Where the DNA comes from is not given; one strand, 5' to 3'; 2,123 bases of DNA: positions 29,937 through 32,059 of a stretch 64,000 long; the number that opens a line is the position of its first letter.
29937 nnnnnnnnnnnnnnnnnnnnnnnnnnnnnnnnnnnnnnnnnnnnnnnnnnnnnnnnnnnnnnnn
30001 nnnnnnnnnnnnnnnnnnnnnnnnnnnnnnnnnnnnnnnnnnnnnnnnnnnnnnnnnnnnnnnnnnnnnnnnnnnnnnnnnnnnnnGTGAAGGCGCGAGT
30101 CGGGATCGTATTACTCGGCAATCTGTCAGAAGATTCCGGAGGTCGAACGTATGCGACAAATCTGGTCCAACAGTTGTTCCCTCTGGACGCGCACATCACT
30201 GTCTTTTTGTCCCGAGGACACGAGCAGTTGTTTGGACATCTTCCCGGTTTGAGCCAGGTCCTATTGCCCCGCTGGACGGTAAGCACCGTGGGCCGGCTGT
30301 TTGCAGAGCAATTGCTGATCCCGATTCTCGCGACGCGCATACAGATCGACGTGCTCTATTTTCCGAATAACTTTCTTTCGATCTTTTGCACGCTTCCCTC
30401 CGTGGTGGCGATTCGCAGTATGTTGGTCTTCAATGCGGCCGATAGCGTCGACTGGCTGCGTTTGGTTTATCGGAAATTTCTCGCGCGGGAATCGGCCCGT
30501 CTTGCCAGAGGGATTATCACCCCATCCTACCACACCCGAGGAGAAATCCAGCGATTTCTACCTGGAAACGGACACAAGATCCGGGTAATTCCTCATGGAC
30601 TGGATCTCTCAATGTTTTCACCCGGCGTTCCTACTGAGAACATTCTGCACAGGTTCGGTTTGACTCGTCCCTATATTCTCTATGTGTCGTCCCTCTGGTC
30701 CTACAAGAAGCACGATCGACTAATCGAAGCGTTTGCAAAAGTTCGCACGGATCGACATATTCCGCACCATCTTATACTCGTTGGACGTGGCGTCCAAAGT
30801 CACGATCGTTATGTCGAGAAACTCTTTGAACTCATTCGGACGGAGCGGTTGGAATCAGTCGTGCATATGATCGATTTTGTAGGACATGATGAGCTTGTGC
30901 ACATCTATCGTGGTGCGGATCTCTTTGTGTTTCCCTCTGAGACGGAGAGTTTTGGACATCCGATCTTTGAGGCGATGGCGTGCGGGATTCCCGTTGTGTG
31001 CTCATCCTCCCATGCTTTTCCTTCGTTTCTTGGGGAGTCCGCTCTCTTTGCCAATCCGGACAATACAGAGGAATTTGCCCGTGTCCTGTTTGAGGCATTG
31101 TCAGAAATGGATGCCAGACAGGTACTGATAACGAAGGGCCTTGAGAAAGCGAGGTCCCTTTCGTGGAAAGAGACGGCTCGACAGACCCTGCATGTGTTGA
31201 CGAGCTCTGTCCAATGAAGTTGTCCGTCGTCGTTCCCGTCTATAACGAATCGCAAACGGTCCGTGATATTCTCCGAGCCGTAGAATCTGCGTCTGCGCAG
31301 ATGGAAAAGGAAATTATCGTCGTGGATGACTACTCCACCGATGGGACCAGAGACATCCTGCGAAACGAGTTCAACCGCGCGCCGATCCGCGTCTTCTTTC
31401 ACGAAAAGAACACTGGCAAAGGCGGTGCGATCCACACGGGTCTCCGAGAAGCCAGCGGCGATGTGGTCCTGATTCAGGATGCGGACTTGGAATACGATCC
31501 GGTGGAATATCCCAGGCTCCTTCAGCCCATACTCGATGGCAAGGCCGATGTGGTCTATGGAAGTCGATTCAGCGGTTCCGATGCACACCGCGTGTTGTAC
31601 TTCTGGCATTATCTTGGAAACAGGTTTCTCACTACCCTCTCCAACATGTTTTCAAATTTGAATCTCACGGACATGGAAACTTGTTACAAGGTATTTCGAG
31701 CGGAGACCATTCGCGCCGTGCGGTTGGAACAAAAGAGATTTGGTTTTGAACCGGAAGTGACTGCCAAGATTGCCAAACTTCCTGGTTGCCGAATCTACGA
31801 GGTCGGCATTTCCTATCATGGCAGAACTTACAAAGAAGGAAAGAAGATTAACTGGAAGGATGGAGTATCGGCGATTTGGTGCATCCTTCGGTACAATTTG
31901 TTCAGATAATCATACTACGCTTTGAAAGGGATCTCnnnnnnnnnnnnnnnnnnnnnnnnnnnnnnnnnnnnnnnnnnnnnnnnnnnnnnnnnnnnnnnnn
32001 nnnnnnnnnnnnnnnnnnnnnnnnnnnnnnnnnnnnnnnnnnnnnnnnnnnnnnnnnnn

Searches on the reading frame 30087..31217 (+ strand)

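Call 22: search_protein_families(library=pfam, proteins=[window:30087-31217:+], max_evalue=0.001)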
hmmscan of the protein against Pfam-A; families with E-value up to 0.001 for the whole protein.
window:30087-31217:+ (376 aa): 5 families
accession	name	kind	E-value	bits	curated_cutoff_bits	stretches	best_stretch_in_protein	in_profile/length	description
PF00534.26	Glycos_transf_1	-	4e-30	105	26.4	1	192-351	13-169/172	Glycosyl transferases group 1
PF13692.12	Glyco_trans_1_4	-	4.5e-27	95.5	27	1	194-338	1-140/142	Glycosyl transferases group 1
PF20706.3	GT4-conflict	-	1.1e-10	41.6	26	1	192-321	195-324/385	Family 4 Glycosyltransferase in conflict systems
PF13439.12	Glyco_transf_4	-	1.8e-10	41.5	28.5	1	18-175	3-169/170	Glycosyltransferase Family 4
PF13524.12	Glyco_trans_1_2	-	1.4e-08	35.2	25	1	231-366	19-141/144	Glycosyl transferase-like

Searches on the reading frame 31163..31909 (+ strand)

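Call 22: search_protein_families(library=pfam, proteins=[window:31163-31909:+], max_evalue=0.001)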
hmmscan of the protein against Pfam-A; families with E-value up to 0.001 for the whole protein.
window:31163-31909:+ (248 aa): 3 families
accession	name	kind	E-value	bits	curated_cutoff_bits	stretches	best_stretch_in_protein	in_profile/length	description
PF00535.33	Glycos_transf_2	-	9.3e-35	120.5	23.3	1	21-183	1-164/168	Glycosyl transferase family 2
PF13641.12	Glyco_tranf_2_3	-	1.9e-09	38.3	27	1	20-144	3-131/230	Glycosyltransferase like family 2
PF10111.15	Glyco_tranf_2_2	-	1.5e-05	25.1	27.3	1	21-108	1-91/276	Glycosyltransferase like family 2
